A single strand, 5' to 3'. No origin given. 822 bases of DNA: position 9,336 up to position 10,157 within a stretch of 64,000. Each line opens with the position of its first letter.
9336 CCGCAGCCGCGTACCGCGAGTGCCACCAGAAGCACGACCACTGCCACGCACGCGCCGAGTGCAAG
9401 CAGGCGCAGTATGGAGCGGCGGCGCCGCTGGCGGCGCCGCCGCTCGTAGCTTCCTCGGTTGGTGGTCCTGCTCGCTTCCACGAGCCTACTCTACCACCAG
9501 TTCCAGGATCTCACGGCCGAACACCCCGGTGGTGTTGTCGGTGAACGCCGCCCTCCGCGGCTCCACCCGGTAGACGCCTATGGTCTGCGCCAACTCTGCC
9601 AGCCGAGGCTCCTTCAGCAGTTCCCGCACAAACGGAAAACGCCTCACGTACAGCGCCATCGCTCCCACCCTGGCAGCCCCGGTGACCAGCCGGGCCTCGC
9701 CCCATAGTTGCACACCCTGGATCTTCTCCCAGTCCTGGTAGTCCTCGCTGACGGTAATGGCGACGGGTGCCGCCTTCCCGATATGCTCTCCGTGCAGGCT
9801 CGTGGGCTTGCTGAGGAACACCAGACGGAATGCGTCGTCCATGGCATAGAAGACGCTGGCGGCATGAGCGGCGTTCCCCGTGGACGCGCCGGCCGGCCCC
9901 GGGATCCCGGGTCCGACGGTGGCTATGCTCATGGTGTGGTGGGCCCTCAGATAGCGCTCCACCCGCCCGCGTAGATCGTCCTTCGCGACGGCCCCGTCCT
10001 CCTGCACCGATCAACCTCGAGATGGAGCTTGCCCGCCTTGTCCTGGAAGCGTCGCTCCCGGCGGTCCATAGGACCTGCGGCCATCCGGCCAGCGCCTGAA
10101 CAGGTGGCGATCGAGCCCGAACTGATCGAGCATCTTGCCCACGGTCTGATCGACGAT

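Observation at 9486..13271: Tungsten-type AOR operon carrying MoaD, UbiX (prFMN synthase) and a PNPOx-like flavoprotein, with paaK and moeA nearby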

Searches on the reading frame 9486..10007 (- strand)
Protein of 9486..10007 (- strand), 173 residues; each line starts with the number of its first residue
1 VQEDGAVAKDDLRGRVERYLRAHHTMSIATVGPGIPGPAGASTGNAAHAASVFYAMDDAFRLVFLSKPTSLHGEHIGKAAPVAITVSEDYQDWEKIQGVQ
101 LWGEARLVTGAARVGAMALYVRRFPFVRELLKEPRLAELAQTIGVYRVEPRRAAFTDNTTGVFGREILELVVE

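Call 5: search_protein_families(library=pfam, proteins=[window:9486-10007:-])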
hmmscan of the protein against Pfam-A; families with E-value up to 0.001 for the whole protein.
window:9486-10007:- (173 aa): 1 family
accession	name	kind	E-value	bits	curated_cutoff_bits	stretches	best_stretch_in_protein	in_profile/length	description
PF01243.27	PNPOx_N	-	2.8e-05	24.9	28.1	1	16-119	5-88/120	Pyridoxamine 5'-phosphate oxidase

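Call 6: search_protein_families(library=ncbifam, proteins=[window:9486-10007:-])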
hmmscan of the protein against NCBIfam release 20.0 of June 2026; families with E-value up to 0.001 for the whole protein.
window:9486-10007:- (173 aa): 1 family
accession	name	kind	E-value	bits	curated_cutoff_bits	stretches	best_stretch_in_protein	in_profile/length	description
NF002900.0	PRK03467.1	equivalog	1.5e-13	50.8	176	1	43-165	26-137/150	YhbP family protein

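Call 19: search_solved_structures(query=window:9486-10007:-, max_evalue=1, show_alignments=2)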
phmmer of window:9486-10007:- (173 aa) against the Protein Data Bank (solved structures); distinct sequences matched with E-value up to 1: 0.

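Call 20: find_homologous_proteins(query=window:9486-10007:-, max_evalue=0.001)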
Query window:9486-10007:- (173 aa): 303 proteins with E <= 0.001 among 905 candidates; the best 120 are listed.
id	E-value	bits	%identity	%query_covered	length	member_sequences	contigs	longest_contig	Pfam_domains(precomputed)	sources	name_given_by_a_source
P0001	2.5e-102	358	94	100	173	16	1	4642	PF01243.28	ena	-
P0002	4.8e-83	295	78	100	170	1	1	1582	PF01243.28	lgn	-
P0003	5.5e-83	295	77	100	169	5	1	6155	PF01243.28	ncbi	-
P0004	4.8e-79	282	73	100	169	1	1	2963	PF01243.28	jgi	jgi:uncharacterized protein YhbP (UPF0306 family)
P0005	2.7e-76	273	72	100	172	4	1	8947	PF01243.28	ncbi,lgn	-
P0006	8.9e-76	271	71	100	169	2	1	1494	-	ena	-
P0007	5.7e-75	269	71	100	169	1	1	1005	PF01243.28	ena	-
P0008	2.3e-74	267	65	100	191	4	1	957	PF01243.28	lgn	-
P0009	3.1e-74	266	72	96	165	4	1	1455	PF01243.28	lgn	-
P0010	1.3e-73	264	68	100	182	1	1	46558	PF01243.28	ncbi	ncbi:MAG: pyridoxamine 5'-phosphate oxidase family protein [bacterium]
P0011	1.6e-73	264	82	86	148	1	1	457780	-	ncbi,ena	-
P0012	1.0e-71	258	66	100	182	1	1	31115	-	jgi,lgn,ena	-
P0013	1.2e-71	258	67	100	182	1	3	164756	-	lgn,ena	-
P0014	1.8e-71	257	66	99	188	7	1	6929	-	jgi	jgi:uncharacterized protein YhbP (UPF0306 family)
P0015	7.3e-71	255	65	100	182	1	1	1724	PF01243.28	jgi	jgi:uncharacterized protein YhbP (UPF0306 family)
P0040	2.6e-64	234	59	95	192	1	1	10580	PF01243.28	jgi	jgi:uncharacterized protein YhbP (UPF0306 family)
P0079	2.4e-61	224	56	98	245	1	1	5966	-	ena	-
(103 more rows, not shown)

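Call 26: find_encoding_contigs(protein=P0079, flank=6000, max_places=3)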
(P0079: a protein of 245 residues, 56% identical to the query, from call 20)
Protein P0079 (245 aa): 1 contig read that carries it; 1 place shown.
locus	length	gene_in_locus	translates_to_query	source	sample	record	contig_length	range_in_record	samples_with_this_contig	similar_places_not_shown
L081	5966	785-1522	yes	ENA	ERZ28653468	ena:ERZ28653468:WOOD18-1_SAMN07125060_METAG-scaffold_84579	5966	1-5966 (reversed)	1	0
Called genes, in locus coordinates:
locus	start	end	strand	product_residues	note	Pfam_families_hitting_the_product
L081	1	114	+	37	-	?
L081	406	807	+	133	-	-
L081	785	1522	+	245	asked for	-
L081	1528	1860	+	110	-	-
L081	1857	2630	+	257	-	PF00557:Peptidase_M24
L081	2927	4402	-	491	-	PF14520:HHH_5 (weak), PF14791:DNA_pol_B_thumb, PF02811:PHP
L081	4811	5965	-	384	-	?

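Call 27: find_encoding_contigs(protein=P0040, flank=8000, max_places=3)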
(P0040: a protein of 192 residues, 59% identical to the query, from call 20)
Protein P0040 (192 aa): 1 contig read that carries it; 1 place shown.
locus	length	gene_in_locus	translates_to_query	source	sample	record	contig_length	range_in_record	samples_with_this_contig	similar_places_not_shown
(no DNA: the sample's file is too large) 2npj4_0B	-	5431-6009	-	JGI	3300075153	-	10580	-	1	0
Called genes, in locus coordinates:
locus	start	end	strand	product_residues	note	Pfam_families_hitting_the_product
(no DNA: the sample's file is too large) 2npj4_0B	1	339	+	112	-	?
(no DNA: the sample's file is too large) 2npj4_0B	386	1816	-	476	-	PF01522:Polysacc_deac_1, PF00395:SLH (weak)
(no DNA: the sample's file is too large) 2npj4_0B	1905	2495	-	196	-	PF01558:POR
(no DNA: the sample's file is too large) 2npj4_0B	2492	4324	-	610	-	PF01855:POR_N, PF00037:Fer4 (faint), PF02775:TPP_enzyme_C, PF12797:Fer4_2 (faint), PF12838:Fer4_7 (faint)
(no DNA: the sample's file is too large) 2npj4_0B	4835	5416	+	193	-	PF02441:Flavoprotein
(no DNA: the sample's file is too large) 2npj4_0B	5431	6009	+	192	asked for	PF01243:PNPOx_N (faint)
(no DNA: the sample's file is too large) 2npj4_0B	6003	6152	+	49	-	-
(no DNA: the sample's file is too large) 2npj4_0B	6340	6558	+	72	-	-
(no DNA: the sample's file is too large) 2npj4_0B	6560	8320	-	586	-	PF14716:HHH_8, PF21176:RecR_HhH (faint), PF14520:HHH_5, PF14791:DNA_pol_B_thumb, PF02811:PHP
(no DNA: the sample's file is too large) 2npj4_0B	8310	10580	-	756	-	?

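Call 44: search_protein_representatives(protein=window:9486-10007:-)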
Query: 173 residues. Proteins with E-value up to 0.001 (for the whole library): 780; up to 1e-10: 179; up to 1e-30: 6. The best 150 are listed.
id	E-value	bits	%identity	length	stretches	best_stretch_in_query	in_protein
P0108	4.2e-60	218.6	66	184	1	8-170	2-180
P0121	3.0e-44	167.1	60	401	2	43-169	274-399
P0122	7.4e-43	162.5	53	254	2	45-170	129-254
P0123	1.3e-42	161.7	58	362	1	11-169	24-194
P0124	4.1e-35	137.4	72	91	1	83-170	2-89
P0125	4.2e-32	127.6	47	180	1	14-170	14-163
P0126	1.5e-30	122.5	49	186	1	13-167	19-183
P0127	5.2e-30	120.8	66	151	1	11-114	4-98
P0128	6.0e-30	120.5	44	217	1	45-171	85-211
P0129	1.7e-29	119.1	62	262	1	9-120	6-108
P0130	3.6e-29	118.0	68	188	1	88-168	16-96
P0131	5.4e-29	117.4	45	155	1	32-166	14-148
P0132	5.6e-29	117.4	76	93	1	56-126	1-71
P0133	3.6e-26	108.3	47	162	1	10-172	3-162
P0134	5.3e-26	107.7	65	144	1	84-163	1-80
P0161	1.2e-17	80.5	50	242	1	10-135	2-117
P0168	3.5e-17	79.0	38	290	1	8-164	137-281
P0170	3.8e-17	78.9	36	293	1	11-166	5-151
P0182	1.6e-16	76.9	38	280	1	10-170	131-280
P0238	3.2e-13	66.2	38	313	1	19-165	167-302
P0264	4.2e-12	62.5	35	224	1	13-168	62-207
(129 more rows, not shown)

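Call 45: search_protein_families(library=pfam, proteins=[P0121, P0123, P0122, P0168, P0170, P0182, P0238, P0129, P0161, P0264], max_evalue=0.001)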
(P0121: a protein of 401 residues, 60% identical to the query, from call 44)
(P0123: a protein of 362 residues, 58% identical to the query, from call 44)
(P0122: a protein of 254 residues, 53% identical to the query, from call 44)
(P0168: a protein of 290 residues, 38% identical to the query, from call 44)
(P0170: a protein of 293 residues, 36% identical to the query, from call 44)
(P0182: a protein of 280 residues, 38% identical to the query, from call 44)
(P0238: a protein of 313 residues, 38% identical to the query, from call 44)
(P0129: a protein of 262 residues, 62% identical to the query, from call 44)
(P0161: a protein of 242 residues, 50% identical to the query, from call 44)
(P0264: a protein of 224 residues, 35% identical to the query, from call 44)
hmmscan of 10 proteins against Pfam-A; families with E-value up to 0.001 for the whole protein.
P0121 (401 aa): 2 families
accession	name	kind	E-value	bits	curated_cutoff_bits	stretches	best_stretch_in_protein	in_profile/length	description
PF00293.34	NUDIX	-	2.8e-14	53.7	21.1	1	47-162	6-124/134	NUDIX domain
PF01243.27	PNPOx_N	-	1.9e-05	25.5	28.1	1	271-345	20-83/120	Pyridoxamine 5'-phosphate oxidase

P0123 (362 aa): 1 family
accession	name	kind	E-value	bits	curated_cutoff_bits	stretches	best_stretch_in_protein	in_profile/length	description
PF01982.22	CTP-dep_RFKase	-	6.1e-23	81.5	25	1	240-359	1-120/121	Domain of unknown function DUF120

P0122 (254 aa): 1 family
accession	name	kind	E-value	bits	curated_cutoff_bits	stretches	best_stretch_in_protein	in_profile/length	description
PF01243.27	PNPOx_N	-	1.3e-05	26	28.1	1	128-234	23-113/120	Pyridoxamine 5'-phosphate oxidase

P0168 (290 aa): 3 families
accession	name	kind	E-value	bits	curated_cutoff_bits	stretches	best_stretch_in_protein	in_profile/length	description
PF01982.22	CTP-dep_RFKase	-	8.5e-30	103.6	25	1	9-126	1-120/121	Domain of unknown function DUF120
PF01243.27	PNPOx_N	-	1.5e-11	45.2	28.1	1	145-274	5-119/120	Pyridoxamine 5'-phosphate oxidase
PF06347.19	SH3_4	-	0.00092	19.4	24.1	0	183-214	9-40/56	Bacterial SH3 domain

P0170 (293 aa): 3 families
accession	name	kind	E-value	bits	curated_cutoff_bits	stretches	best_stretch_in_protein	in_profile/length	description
PF01243.27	PNPOx_N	-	6e-18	65.8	28.1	1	6-128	1-116/120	Pyridoxamine 5'-phosphate oxidase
PF12900.13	Pyridox_ox_2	-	4e-10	40.2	27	1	8-137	3-135/140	Pyridoxamine 5'-phosphate oxidase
PF01627.28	Hpt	-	0.00047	20.8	24.6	0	208-285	6-83/84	Hpt domain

P0182 (280 aa): 3 families
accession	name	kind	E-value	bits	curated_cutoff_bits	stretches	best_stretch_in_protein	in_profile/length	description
PF01982.22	CTP-dep_RFKase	-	9.3e-27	93.8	25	1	7-125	1-120/121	Domain of unknown function DUF120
PF01243.27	PNPOx_N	-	2.7e-12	47.5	28.1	1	136-250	4-108/120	Pyridoxamine 5'-phosphate oxidase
PF12900.13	Pyridox_ox_2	-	1.5e-05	25.4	27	1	136-236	4-110/140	Pyridoxamine 5'-phosphate oxidase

P0238 (313 aa): 3 families
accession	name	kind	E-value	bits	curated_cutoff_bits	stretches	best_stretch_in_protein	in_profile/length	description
PF01243.27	PNPOx_N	-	3.7e-16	60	28.1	1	167-292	8-118/120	Pyridoxamine 5'-phosphate oxidase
PF09537.16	DUF2383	-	1.5e-13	51.3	30.8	1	9-116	2-110/111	Domain of unknown function (DUF2383)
PF12900.13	Pyridox_ox_2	-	1.8e-06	28.4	27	1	167-261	8-107/140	Pyridoxamine 5'-phosphate oxidase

P0129 (262 aa): 2 families
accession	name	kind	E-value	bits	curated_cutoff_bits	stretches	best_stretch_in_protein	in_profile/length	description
PF01243.27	PNPOx_N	-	4.5e-10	40.4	28.1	1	11-110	3-90/120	Pyridoxamine 5'-phosphate oxidase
PF12900.13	Pyridox_ox_2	-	0.00024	21.5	27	1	11-110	3-104/140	Pyridoxamine 5'-phosphate oxidase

P0161 (242 aa): 2 families
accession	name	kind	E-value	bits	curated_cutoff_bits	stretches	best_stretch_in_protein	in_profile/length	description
PF01243.27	PNPOx_N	-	8.3e-11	42.8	28.1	1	5-104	2-91/120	Pyridoxamine 5'-phosphate oxidase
PF12900.13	Pyridox_ox_2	-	0.00093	19.6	27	0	5-91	2-92/140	Pyridoxamine 5'-phosphate oxidase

P0264 (224 aa): 2 families
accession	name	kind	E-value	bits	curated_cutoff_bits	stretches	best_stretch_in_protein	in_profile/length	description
PF01243.27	PNPOx_N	-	2e-08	35.1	28.1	1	65-159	5-90/120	Pyridoxamine 5'-phosphate oxidase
PF12900.13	Pyridox_ox_2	-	0.00089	19.7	27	0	63-162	3-107/140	Pyridoxamine 5'-phosphate oxidase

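Call 49: predict_structure(alignment_id=A1)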
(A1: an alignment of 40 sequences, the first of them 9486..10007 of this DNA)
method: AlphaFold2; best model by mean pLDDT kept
length: 173 residues; sequences in the alignment: 40
mean_pLDDT: 88.2   pTM: 0.82
mean pLDDT of the five models: 88.2, 88.1, 87.7, 85.5, 85.3
residues with pLDDT >= 90: 117; 70-90: 33; 50-70: 20; < 50: 3
segments of 3 or more residues with pLDDT < 50: none
pLDDT, mean of each block of 10 residues (from residue 1): 57 94 96 73 77 97 97 94 89 87 97 97 94 92 97 89 81 64
secondary structure, 60 per line:
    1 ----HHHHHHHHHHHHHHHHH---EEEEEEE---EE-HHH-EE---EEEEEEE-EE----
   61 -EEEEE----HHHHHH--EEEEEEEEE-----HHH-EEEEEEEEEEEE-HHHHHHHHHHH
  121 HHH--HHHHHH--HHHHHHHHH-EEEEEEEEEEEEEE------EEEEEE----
elements in order: H5-21 E25-31 E47-53 E62-66 H71-76 E79-87 E97-108 H110-123 H126-131 H134-142 E144-157 E164-169

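Call 51: find_related_loci(query=A2, collection=metagenome_contigs, flank=8000)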
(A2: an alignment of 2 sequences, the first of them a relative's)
Query A2 (290 aa) in metagenome_contigs; peptide patterns used: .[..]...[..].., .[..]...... (x = any residue, [..] = any of these).
600 stretches matched a pattern (row limit reached: there are more); 20 encode a relative of the query (tblastn E <= 1e-3); 20 distinct loci.
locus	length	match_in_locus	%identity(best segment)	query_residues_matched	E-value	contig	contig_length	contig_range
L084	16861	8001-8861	74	1-286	2e-138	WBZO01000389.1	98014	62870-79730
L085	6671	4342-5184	71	1-286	5e-131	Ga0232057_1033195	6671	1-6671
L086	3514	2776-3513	70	1-251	4e-118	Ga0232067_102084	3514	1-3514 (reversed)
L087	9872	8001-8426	62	147-288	8e-50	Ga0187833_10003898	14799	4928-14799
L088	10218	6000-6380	57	4-127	2e-42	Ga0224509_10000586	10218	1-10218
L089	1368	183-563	55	4-127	1e-43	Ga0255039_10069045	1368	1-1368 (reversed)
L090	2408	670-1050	54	4-127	3e-41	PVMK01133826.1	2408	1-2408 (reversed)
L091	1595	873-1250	55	5-127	2e-40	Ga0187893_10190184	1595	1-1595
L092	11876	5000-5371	52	5-127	4e-39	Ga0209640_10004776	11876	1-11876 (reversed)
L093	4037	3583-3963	54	4-127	3e-39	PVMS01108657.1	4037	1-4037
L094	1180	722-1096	51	4-128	4e-38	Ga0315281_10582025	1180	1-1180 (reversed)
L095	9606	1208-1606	47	3-132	3e-35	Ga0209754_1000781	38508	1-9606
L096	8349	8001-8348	50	5-119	3e-35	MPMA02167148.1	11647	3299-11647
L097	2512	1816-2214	47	3-132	2e-35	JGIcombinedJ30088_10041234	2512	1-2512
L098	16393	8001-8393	46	1-126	6e-33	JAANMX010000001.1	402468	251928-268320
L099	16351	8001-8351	51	5-120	4e-32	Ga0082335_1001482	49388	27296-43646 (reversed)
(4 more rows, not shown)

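Call 54: search_protein_families(library=pfam, proteins=[L084:58-714:+, L084:1673-2464:-, L084:2493-3782:+, L084:3957-4943:+, L084:5236-7878:+, L084:8922-10196:+, L084:10342-11085:+, L084:11114-14557:-, L087:6919-7974:+, L099:7206-8381:+], max_evalue=0.00001)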
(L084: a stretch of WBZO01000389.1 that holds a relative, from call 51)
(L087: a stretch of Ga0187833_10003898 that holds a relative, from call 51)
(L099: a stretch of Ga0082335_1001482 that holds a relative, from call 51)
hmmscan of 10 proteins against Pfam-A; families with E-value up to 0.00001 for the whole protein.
L084:58-714:+ (218 aa): 2 families
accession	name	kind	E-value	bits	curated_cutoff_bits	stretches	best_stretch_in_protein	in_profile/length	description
PF00293.34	NUDIX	-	4.6e-15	56.2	21.1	1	83-188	4-120/134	NUDIX domain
PF14803.11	Zn_ribbon_Nudix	-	3.5e-06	27.3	25.6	1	49-79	1-33/34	Nudix N-terminal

L084:1673-2464:- (263 aa): 0 families

L084:2493-3782:+ (429 aa): 2 families
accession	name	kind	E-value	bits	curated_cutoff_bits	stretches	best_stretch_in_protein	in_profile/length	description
PF14535.12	AMP-binding_C_2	-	9.3e-18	64.7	25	1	341-429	1-96/96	AMP-binding enzyme C-terminal domain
PF00501.34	AMP-binding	-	9.9e-09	34.9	29.9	1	96-291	170-375/384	AMP-binding enzyme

L084:3957-4943:+ (328 aa): 2 families
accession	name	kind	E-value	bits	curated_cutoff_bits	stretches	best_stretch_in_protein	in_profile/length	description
PF00941.27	FAD_binding_5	-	4.2e-37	128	27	1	6-216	2-169/170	FAD binding domain in molybdopterin dehydrogenase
PF03450.22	CO_deh_flav_C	-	1.4e-20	73.8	25.5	1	224-324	3-101/102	CO dehydrogenase flavoprotein C-terminal domain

L084:5236-7878:+ (880 aa): 3 families
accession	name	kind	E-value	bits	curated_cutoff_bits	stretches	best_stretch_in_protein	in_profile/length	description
PF02738.23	MoCoBD_1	-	2.6e-74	249.8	27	1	221-457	7-242/244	Molybdopterin cofactor-binding domain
PF20256.3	MoCoBD_2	-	1.1e-70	238.8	27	1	495-780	4-283/283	Molybdopterin cofactor-binding domain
PF01315.27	Ald_Xan_dh_C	-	1.6e-32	112.5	31.3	1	91-195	2-109/110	Aldehyde oxidase and xanthine dehydrogenase, a/b hammerhead domain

L084:8922-10196:+ (424 aa): 2 families
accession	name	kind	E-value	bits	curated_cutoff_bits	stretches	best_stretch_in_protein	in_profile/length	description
PF00501.34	AMP-binding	-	2.6e-16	59.8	29.9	1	72-282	155-375/384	AMP-binding enzyme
PF14535.12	AMP-binding_C_2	-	1.1e-15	58.1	25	1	332-422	1-96/96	AMP-binding enzyme C-terminal domain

L084:10342-11085:+ (247 aa): 4 families
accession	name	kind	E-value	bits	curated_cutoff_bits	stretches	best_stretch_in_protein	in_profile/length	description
PF13646.12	HEAT_2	-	1.6e-23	83.2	27.7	2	77-164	2-88/88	HEAT repeats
PF03130.22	HEAT_PBS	-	1e-11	44.5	20.9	0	123-148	1-26/27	PBS lyase HEAT-like repeat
PF02985.28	HEAT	-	7.1e-09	35.5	23.5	0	142-166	4-27/31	HEAT repeat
PF13513.12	HEAT_EZ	-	1.5e-06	29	27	0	153-204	1-55/55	HEAT-like repeat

L084:11114-14557:- (1147 aa): 4 families
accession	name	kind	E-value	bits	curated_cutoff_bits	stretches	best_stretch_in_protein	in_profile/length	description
PF00580.27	UvrD-helicase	-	1.1e-58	199.6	23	1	7-440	1-269/271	UvrD/REP helicase N-terminal domain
PF13361.12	UvrD_C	-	2.4e-25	90.1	25.6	1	560-851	70-346/350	UvrD-like helicase C-terminal domain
PF13245.12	AAA_19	-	1.2e-19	71.3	25.1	1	12-427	2-134/134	AAA domain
PF13538.12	UvrD_C_2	-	9.5e-12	45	27.4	0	761-785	2-26/52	UvrD-like helicase C-terminal domain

L087:6919-7974:+ (351 aa): 5 families
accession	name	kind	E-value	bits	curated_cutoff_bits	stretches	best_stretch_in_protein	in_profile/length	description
PF13419.12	HAD_2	-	8.8e-29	101.3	23.8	1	140-319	1-178/178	Haloacid dehalogenase-like hydrolase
PF00702.32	Hydrolase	-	1.3e-26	94.7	26.4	1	138-313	2-191/191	haloacid dehalogenase-like hydrolase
PF01982.22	CTP-dep_RFKase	-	1.7e-26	93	25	1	12-130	1-120/121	Domain of unknown function DUF120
PF13242.12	Hydrolase_like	-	4.1e-11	43.1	22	1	274-343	2-74/75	HAD-hyrolase-like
PF12710.13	HAD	-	2.1e-10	41.8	27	1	140-309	1-188/189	haloacid dehalogenase-like hydrolase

L099:7206-8381:+ (391 aa): 4 families
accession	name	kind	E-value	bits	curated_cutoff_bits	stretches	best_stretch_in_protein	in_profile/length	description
PF01982.22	CTP-dep_RFKase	-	1.2e-26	93.4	25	1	270-389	1-121/121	Domain of unknown function DUF120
PF00702.32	Hydrolase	-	3e-22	80.4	26.4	1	7-202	1-191/191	haloacid dehalogenase-like hydrolase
PF13419.12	HAD_2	-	2.6e-21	77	23.8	1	87-207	60-177/178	Haloacid dehalogenase-like hydrolase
PF13242.12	Hydrolase_like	-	3.7e-13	49.6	22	1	162-209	2-49/75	HAD-hyrolase-like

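Call 56: fold_search(model_id=the predicted structure, library=pdb)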
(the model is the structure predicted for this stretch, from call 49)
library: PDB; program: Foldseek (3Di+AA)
matches with E <= 10: 403; with E <= 0.001: 114
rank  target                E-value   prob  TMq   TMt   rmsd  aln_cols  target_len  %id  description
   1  6m0a_A                6.8e-08  1.00  0.68  0.47   3.3       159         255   12  The heme-bound structure of the chloroplast protein At3g03890 (released 2020-12-16)
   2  6m0a_B                8.1e-08  1.00  0.68  0.47   3.3       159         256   12  The heme-bound structure of the chloroplast protein At3g03890 (released 2020-12-16)
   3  6m0a_D                8.6e-08  1.00  0.68  0.48   3.3       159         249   12  The heme-bound structure of the chloroplast protein At3g03890 (released 2020-12-16)
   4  6m09_B                9.7e-08  1.00  0.67  0.48   3.4       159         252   12  The ligand-free structure of the chloroplast protein At3g03890 (released 2020-12-16)
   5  6m09_A                1.1e-07  1.00  0.68  0.49   3.3       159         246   12  The ligand-free structure of the chloroplast protein At3g03890 (released 2020-12-16)
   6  6vna_B                1.1e-07  1.00  0.65  0.74   4.0       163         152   14  Pden_1323 (released 2021-02-03)
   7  2x1k                  1.5e-07  1.00  0.60  0.52   4.9       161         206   21  H71S mutant of the antibiotic resistance protein NimA from Deinococcus radiodurans (released 2010-11-17)
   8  6m09_D                1.7e-07  1.00  0.68  0.48   3.3       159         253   12  The ligand-free structure of the chloroplast protein At3g03890 (released 2020-12-16)
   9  2x1j                  2.1e-07  1.00  0.60  0.52   5.0       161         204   21  H71A mutant of the antibiotic resistance protein NimA from Deinococcus radiodurans (released 2010-11-17)
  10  2arz_A                2.7e-07  1.00  0.68  0.50   3.3       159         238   14  Crystal Structure of Protein of Unknown Function from Pseudomonas aeruginosa (released 2005-10-04)
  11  3dnh_A                2.8e-07  1.00  0.57  0.44   5.0       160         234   18  The crystal structure of the protein Atu2129 (unknown function) from Agrobacterium tumefaciens str. C58 (released 2008-09-02)
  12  5bnc_A                2.8e-07  1.00  0.59  0.42   4.0       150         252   15  Structure of heme binding protein MSMEG_6519 from Mycobacterium smegmatis (released 2015-10-21)
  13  5bnc_B                3.2e-07  1.00  0.61  0.45   3.8       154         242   15  Structure of heme binding protein MSMEG_6519 from Mycobacterium smegmatis (released 2015-10-21)
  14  1w3o                  3.6e-07  1.00  0.60  0.51   4.9       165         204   19  Crystal structure of NimA from D. radiodurans (released 2004-10-18)
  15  6vna_A                3.8e-07  1.00  0.59  0.67   4.6       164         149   15  Pden_1323 (released 2021-02-03)
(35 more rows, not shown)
